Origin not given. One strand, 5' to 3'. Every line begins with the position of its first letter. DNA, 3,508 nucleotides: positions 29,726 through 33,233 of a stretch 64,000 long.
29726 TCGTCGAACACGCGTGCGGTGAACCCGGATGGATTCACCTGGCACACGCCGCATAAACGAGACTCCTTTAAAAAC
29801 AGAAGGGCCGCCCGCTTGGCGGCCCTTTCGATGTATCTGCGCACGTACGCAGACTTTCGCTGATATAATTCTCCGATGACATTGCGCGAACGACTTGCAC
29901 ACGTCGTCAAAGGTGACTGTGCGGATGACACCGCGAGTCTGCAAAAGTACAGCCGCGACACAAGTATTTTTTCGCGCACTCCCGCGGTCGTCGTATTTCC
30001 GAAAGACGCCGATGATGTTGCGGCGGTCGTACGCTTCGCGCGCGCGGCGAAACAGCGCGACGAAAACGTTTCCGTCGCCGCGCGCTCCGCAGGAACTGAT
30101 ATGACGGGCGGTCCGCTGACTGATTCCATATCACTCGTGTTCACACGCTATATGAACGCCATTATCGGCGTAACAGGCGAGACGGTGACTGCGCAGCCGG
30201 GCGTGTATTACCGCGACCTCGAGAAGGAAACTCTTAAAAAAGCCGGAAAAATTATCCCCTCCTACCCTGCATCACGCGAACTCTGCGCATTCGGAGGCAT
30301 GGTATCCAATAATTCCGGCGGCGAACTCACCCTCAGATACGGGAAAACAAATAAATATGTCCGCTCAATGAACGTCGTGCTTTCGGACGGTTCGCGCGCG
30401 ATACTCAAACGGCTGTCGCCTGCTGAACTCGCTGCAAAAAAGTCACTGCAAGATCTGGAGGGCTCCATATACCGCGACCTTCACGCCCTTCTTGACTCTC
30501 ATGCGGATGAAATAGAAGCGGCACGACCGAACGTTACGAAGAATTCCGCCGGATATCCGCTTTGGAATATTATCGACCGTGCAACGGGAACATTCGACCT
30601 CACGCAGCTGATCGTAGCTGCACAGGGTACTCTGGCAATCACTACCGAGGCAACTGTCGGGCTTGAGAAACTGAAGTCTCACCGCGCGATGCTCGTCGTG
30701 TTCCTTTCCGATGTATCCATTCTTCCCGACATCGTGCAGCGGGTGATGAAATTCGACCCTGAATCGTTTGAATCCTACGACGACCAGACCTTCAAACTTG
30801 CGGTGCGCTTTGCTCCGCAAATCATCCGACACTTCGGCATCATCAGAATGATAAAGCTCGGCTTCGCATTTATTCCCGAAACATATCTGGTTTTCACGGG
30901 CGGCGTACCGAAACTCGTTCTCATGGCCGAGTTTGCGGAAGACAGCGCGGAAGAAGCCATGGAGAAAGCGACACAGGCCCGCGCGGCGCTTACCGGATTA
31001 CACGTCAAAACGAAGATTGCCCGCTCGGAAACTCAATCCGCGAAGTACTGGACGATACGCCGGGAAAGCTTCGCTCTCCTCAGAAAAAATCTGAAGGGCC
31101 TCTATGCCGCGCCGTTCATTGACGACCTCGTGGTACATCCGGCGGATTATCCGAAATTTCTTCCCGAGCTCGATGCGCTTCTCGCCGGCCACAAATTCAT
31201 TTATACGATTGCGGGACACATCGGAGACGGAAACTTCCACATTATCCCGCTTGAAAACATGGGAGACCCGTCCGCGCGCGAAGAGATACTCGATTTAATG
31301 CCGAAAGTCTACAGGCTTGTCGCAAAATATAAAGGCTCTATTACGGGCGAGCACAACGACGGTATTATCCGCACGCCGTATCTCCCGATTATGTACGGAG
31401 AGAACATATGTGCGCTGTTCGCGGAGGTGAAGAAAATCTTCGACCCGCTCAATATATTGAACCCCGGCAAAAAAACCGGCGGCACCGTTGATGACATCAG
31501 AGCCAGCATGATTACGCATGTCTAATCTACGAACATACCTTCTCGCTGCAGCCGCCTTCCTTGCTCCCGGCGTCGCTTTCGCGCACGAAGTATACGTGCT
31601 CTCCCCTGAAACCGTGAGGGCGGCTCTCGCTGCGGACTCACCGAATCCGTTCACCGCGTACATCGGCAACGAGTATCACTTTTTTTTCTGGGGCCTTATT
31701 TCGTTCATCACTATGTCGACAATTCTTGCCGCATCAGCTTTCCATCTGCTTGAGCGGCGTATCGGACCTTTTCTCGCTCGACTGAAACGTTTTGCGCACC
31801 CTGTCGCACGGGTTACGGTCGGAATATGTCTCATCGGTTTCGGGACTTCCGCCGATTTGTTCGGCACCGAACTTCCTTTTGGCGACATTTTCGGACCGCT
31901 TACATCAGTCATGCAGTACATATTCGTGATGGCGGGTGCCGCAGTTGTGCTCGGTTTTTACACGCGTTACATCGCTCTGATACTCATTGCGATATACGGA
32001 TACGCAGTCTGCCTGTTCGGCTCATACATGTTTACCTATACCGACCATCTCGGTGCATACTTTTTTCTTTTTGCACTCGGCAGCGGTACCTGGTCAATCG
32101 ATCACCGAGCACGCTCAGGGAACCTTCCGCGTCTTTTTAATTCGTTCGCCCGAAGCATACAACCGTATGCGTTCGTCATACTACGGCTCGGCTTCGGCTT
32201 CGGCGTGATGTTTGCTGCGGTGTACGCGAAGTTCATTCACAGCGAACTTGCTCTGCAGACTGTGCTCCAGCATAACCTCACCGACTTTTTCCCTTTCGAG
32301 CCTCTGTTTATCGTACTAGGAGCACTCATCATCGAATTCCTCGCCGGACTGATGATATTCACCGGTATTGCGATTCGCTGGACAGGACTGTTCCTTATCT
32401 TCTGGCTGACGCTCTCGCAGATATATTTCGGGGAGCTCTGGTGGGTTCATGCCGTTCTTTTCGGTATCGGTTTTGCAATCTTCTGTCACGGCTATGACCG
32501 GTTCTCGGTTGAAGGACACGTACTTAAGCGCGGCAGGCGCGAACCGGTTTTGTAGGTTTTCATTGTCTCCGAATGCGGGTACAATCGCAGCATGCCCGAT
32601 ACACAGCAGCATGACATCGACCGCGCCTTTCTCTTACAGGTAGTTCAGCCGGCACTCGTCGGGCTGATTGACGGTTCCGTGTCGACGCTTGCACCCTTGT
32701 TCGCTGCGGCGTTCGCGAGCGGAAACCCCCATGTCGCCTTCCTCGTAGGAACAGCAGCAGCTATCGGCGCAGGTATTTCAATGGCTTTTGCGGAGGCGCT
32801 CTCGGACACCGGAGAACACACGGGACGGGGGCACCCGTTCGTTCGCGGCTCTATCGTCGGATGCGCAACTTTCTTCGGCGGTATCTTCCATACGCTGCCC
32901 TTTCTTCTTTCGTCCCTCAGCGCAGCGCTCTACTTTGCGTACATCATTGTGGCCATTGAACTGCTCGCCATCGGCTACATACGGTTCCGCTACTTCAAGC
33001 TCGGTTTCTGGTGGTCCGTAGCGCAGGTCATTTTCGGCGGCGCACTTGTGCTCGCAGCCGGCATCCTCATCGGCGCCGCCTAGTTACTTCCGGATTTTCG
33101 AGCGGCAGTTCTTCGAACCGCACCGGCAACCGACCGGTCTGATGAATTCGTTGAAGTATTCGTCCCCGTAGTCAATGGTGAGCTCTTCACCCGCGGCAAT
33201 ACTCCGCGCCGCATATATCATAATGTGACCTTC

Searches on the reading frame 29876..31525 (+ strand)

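Call 3: search_protein_families(library=pfam, proteins=[window:29876-31525:+], max_evalue=0.01)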
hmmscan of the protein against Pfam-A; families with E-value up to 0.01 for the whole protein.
window:29876-31525:+ (549 aa): 2 families
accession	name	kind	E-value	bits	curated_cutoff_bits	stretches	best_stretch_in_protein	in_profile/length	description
PF02913.24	FAD-oxidase_C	-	1.5e-43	149.8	21.2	1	268-532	3-247/248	FAD linked oxidases, C-terminal domain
PF01565.28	FAD_binding_4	-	1.4e-27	96.5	26.4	1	36-173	1-134/139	FAD binding domain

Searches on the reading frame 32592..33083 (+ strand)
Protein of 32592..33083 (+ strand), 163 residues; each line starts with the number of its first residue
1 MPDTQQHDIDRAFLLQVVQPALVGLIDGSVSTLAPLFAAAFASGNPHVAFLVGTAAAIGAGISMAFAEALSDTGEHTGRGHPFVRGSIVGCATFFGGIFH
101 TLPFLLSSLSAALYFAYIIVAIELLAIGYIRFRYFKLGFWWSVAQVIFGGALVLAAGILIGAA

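Call 3: search_protein_families(library=pfam, proteins=[window:32592-33083:+], max_evalue=0.01)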
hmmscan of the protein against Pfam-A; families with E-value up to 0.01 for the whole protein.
window:32592-33083:+ (163 aa): 1 family
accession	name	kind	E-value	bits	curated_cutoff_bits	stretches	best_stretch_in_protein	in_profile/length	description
PF01988.24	VIT1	-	1.8e-11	44.7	28.1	2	80-161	131-213/214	VIT family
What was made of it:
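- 32592..33083 (+): VIT1/CCC1-family membrane protein (MbfA-like membrane half without the N-terminal ferritin-like domain), the convergent neighbour whose stop abuts the SET stop. PF01988 at 44.7 bits (call 3).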

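Call 4: search_protein_families(library=ncbifam, proteins=[window:32592-33083:+], max_evalue=0.01)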
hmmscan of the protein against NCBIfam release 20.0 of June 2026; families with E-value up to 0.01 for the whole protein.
window:32592-33083:+ (163 aa): 2 families
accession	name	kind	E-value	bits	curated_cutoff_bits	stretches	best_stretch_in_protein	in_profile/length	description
NF045676.1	FeExpMbfA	equivalog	1.2e-61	208.9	450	1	6-163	161-318/318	iron exporter MbfA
TIGR00267.1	TIGR00267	hypoth_equivalog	0.00011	21.9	156.95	1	84-161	90-167/171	TIGR00267 family protein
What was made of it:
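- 32592..33083 (+): NF045676 MbfA matches profile positions 161-318 of 318 and is below its cutoff (call 4).
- Checked: That gene matches VIT1 (PF01988) and the C-terminal membrane half of the MbfA model (calls 3, 4).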

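Call 53: search_protein_families(library=padloc, proteins=[window:32592-33083:+], max_evalue=0.01)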
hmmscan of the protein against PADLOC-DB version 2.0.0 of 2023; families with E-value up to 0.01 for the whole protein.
window:32592-33083:+ (163 aa): 0 families
